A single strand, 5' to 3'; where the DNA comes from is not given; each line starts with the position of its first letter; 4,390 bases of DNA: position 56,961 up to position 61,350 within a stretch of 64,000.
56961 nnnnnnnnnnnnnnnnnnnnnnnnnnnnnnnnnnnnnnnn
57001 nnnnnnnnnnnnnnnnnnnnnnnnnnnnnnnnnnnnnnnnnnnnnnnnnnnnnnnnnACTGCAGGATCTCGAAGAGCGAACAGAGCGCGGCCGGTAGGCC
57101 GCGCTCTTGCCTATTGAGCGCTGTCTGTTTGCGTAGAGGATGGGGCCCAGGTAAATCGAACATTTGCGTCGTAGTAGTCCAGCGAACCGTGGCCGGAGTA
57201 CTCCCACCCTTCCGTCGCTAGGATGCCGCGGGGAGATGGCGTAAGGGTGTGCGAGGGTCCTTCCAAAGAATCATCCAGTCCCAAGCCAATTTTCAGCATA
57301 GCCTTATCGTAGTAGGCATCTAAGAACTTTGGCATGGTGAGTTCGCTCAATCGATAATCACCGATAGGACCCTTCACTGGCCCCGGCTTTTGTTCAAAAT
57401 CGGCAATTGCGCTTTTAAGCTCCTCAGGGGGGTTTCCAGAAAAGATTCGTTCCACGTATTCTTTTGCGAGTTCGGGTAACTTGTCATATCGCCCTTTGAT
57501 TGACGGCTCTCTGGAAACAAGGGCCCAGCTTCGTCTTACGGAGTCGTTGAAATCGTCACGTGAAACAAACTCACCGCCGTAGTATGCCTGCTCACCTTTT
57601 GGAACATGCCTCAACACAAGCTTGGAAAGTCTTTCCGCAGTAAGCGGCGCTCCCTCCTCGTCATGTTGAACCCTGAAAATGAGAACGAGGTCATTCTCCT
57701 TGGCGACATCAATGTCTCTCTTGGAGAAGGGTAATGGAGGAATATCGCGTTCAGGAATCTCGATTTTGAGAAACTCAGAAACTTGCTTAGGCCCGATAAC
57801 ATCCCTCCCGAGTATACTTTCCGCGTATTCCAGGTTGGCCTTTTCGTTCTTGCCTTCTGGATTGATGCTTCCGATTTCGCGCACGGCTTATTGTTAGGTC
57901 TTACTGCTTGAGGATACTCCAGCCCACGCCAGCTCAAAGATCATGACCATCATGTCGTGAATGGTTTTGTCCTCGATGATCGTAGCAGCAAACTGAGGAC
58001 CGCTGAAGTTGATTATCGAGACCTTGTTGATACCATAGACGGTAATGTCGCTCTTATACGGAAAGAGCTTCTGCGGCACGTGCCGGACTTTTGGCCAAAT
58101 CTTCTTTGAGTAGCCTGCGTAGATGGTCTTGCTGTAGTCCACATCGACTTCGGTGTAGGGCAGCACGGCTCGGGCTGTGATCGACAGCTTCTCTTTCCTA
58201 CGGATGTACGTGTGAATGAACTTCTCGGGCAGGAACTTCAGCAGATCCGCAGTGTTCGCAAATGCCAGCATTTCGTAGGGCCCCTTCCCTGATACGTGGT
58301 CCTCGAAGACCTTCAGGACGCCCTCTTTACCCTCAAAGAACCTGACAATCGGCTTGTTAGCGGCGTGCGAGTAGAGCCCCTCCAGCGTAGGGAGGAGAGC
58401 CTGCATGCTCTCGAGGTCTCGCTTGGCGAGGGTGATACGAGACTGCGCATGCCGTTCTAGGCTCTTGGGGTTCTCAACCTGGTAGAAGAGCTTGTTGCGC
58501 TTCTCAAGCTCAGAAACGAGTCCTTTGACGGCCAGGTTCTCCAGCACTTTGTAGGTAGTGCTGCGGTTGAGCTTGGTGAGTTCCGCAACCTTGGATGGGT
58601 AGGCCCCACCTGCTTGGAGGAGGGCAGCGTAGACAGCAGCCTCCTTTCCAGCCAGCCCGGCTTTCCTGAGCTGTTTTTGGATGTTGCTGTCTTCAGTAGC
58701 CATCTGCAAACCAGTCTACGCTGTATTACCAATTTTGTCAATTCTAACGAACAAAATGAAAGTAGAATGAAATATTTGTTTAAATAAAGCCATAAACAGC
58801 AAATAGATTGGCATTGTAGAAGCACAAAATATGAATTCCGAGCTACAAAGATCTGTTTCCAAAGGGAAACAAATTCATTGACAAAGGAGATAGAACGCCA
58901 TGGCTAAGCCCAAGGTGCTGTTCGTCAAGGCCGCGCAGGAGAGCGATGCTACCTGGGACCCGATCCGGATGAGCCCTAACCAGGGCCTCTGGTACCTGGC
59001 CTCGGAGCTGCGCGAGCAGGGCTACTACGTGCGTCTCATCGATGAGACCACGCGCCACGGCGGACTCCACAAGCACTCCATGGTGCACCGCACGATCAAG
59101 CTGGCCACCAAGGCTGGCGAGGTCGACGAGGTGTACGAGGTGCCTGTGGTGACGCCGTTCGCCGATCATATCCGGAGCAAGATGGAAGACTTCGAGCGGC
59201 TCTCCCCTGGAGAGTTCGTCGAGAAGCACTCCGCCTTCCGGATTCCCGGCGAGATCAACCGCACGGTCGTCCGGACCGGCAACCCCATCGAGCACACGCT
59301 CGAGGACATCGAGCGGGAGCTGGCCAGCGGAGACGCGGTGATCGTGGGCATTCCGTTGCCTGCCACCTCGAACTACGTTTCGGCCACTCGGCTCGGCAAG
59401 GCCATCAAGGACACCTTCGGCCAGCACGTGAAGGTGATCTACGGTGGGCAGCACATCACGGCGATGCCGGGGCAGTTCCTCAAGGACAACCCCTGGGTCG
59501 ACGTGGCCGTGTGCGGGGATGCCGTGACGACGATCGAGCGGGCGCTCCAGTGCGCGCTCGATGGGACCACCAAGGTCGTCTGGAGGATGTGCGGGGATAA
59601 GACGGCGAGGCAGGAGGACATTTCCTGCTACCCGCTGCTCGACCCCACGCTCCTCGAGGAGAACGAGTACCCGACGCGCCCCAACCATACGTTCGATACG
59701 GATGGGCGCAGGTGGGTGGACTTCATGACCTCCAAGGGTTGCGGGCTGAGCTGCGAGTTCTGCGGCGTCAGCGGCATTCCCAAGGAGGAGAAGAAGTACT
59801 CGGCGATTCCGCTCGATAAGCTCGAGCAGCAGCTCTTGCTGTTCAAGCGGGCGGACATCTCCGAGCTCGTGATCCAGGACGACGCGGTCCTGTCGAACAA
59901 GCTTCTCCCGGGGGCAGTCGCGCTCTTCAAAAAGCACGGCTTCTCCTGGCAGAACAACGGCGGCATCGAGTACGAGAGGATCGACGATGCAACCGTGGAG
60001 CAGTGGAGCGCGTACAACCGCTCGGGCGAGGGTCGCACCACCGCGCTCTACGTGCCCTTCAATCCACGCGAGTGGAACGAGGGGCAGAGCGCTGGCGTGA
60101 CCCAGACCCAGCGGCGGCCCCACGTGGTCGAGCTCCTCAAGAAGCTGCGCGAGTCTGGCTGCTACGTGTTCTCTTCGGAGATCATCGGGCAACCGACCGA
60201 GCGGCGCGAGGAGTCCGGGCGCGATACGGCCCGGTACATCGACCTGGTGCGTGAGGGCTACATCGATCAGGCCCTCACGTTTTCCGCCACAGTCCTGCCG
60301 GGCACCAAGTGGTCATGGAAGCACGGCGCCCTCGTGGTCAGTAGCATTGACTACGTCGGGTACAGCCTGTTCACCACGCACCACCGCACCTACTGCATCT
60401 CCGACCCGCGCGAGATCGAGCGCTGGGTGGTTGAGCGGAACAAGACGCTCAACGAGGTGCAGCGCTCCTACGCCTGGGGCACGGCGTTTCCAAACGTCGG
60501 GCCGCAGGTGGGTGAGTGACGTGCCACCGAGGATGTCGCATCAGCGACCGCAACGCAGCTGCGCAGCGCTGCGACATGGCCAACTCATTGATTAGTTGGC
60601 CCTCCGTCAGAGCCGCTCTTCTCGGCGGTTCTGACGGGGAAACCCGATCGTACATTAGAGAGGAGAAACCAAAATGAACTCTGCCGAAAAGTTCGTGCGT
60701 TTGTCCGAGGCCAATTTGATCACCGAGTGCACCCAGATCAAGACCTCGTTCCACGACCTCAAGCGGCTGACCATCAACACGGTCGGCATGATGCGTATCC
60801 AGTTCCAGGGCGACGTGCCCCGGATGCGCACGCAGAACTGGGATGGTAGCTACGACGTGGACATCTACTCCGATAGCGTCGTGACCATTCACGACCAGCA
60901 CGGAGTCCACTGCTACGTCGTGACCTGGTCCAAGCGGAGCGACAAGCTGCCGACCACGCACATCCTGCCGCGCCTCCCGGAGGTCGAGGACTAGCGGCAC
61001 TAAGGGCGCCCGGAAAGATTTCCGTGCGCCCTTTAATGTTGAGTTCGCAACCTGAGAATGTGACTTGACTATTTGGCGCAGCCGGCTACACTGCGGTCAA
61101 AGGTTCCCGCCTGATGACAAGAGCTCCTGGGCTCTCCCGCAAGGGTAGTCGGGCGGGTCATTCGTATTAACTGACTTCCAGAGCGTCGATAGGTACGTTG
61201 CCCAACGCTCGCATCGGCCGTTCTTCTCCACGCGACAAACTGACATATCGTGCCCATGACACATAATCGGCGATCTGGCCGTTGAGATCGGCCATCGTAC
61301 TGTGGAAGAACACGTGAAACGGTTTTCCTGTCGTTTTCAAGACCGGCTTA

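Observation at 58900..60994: Cobalamin-type radical SAM enzyme paired with an orphan 106-aa protein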

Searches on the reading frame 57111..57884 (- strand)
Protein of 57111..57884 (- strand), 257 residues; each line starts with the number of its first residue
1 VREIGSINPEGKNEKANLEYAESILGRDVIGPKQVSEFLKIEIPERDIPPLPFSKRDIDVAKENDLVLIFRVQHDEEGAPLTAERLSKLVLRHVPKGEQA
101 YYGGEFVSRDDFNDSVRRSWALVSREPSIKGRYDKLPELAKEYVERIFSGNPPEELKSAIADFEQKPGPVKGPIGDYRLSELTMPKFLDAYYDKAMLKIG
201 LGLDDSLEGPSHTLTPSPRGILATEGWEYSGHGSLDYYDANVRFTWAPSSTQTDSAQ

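Call 3: search_protein_families(library=pfam, proteins=[window:57111-57884:-], max_evalue=0.1)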
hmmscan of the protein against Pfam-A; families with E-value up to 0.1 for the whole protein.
window:57111-57884:- (257 aa): 0 families

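Call 4: search_protein_families(library=ncbifam, proteins=[window:57111-57884:-], max_evalue=0.1)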
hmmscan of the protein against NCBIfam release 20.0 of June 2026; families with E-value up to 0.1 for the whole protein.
window:57111-57884:- (257 aa): 0 families

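Call 38: search_protein_families(library=pfam, alignment_id=A2, max_evalue=0.0001)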
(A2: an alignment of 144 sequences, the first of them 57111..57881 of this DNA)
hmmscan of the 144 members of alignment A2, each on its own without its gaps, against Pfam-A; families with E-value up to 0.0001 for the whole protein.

A. member 1, window:57111-57881:- (256 aa): 0 families

B. families by the number of members that match (of 144 scanned): 170 families (the first 25 are shown)
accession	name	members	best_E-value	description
PF13412.12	HTH_24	15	3.5e-28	Winged helix-turn-helix DNA-binding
PF13404.12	HTH_AsnC-type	15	5e-24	AsnC-type helix-turn-helix domain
PF01978.25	TrmB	15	4.7e-16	Sugar-specific transcriptional regulator TrmB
PF01047.28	MarR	13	6.3e-11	MarR family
PF12840.13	HTH_20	9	1.1e-09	Helix-turn-helix domain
PF01037.27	AsnC_trans_reg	8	1.4e-06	Lrp/AsnC ligand binding domain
PF08279.18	HTH_11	7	1.7e-07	HTH domain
PF12802.13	MarR_2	5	5.2e-09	MarR family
PF00579.31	tRNA-synt_1b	4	4.3e-61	tRNA synthetases class I (W and Y)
PF04073.20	tRNA_edit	4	8.5e-26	Aminoacyl-tRNA editing domain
PF01022.26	HTH_5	4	3.8e-07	Bacterial regulatory protein, arsR family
PF04055.27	Radical_SAM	3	1.1e-16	Radical SAM superfamily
PF13545.12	HTH_Crp_2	3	6.8e-08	Crp-like helix-turn-helix domain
PF07690.21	MFS_1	2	1.3e-29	Major Facilitator Superfamily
PF00391.29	PEP-utilizers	2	2.9e-28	PEP-utilising enzyme, mobile domain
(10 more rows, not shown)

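Call 41: search_protein_families(library=padloc, proteins=[window:57111-57881:-], max_evalue=0.01)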
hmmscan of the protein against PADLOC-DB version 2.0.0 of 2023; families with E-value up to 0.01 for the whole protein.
window:57111-57881:- (256 aa): 0 families

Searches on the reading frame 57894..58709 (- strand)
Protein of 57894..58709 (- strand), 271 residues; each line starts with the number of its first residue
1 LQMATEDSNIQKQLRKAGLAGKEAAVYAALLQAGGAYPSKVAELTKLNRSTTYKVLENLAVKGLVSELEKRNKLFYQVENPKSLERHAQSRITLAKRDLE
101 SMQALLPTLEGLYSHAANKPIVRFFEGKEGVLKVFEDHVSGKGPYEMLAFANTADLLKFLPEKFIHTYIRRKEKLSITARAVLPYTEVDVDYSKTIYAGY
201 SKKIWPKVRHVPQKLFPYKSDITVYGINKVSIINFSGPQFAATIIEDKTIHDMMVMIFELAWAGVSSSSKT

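Call 3: search_protein_families(library=pfam, proteins=[window:57894-58709:-], max_evalue=0.1)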
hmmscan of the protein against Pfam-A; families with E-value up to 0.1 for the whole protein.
window:57894-58709:- (271 aa): 7 families
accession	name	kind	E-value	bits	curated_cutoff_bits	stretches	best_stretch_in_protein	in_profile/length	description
PF01978.25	TrmB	-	7.1e-13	48.7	25.6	1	14-78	1-65/68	Sugar-specific transcriptional regulator TrmB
PF09339.16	HTH_IclR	-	0.012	15.9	22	1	38-66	21-49/52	IclR helix-turn-helix domain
PF10007.15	DUF2250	-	0.014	15.9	24.4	0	25-69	12-56/93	Uncharacterized protein conserved in archaea (DUF2250)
PF03965.22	Penicillinase_R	-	0.02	15.6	22.6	1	22-78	4-64/115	Penicillinase repressor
PF22194.2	F-93_WHD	-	0.038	14.5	28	1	45-74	25-56/62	F-93, winged-helix domain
PF19924.4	DUF6387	-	0.039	13.9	28.9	1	41-84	7-50/258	Family of unknown function (DUF6387)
PF20290.3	MC4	-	0.042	14.6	28.1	1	69-134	14-82/133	ABC-three component (ABC-3C) system Middle Component 4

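Call 4: search_protein_families(library=ncbifam, proteins=[window:57894-58709:-], max_evalue=0.1)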
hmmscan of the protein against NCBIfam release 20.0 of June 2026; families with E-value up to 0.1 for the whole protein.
window:57894-58709:- (271 aa): 7 families
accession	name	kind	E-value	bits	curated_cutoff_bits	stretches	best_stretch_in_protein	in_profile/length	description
NF047390.1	TransRegTrmBL1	equivalog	0.00011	21.3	650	1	8-92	4-88/341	HTH-type sugar sensing transcriptional regulator TrmBL1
TIGR01884.1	cas_HTH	subfamily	0.00015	21.3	60.2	1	16-75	137-196/202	CRISPR-associated CARF protein Csa3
NF053606.1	Sta1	subfamily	0.00068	19.7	80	1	18-79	17-84/100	Sta1 family transcriptional regulator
NF047392.1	TransRegTrmBHalo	equivalog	0.0066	15.5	500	1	18-159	17-146/349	HTH-type sugar sensing transcriptional regulator TrmB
NF041141.1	tran_reg_TrmBL2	equivalog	0.015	14.8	530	1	21-101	18-98/264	HTH-type transcriptional regulator TrmBL2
NF040939.2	trans_reg_lrs14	equivalog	0.046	13.8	90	1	18-72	18-73/103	Lrs14 family HTH-type transcriptional regulator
NF033788.1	HTH_metalloreg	subfamily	0.088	12.6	55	0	27-82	17-72/77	metalloregulator ArsR/SmtB family transcription factor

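Call 41: search_protein_families(library=padloc, proteins=[window:57894-58706:-], max_evalue=0.01)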
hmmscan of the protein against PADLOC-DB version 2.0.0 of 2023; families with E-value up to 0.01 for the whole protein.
window:57894-58706:- (270 aa): 5 families
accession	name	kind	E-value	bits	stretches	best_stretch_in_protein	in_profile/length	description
PDLC01268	CasR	-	1.4e-05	23.1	1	9-77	113-176/179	"CAS-I,CAS-II,CAS-III,CAS-IV,CAS-V,CAS-VI; associated_signaling"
PDLC01858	CARF3--CARF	-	2.1e-05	22.5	1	11-71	135-194/204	-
PDLC01434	CasR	-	2.2e-05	22.4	1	7-73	115-179/191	"CAS-I,CAS-II,CAS-III,CAS-IV,CAS-V,CAS-VI; associated_signaling"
PDLC01438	Csa3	-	0.0005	18.2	1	15-117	143-241/305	"CAS-I,CAS-II,CAS-III,CAS-IV,CAS-V,CAS-VI; associated_signaling"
PDLC01857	CARF3--CARF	-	0.0025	15.5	1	21-77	132-185/201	-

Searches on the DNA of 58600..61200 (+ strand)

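Call 27: search_rna_families(sources=[L023, L028, L040, L009, L046, L014], threshold=gathering, show_alignments=3)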
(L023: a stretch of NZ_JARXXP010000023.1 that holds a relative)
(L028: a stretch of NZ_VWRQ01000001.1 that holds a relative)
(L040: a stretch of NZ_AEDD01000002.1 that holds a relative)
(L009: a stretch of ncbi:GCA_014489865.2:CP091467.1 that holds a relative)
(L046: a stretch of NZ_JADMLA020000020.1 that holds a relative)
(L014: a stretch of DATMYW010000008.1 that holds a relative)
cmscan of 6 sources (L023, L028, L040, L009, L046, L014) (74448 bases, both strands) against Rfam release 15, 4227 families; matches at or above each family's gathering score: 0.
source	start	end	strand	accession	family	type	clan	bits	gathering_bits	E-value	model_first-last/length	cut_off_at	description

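Call 30: search_rna_families(source=L023, start=5000, end=6100, threshold=evalue, max_evalue=1)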
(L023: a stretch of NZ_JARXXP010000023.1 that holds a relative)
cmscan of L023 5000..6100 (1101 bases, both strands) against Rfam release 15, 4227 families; matches with E-value up to 1: 1.
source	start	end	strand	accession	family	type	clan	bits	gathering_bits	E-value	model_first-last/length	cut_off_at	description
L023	5930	6017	+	RF01771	rnk_leader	Cis-reg; leader;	-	21.1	50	0.88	1-109/109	no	Enterobacteria rnk leader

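Call 44: search_rna_families(source=window, start=58600, end=61200, threshold=evalue, max_evalue=5)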
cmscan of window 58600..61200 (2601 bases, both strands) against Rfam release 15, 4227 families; matches with E-value up to 5: 2.
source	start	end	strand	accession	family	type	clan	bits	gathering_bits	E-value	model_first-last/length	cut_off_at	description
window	58741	58814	+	RF02155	NCRUPAR_2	Gene; lncRNA;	-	29.3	80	1.1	1-99/99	no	Non-protein coding RNA, upstream of F2R/PAR1 conserved region 2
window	60449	60504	+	RF02136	HTT-AS1_3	Gene; lncRNA;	-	16.9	70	3.6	1-60/60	no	HTT antisense RNA 1 conserved region 3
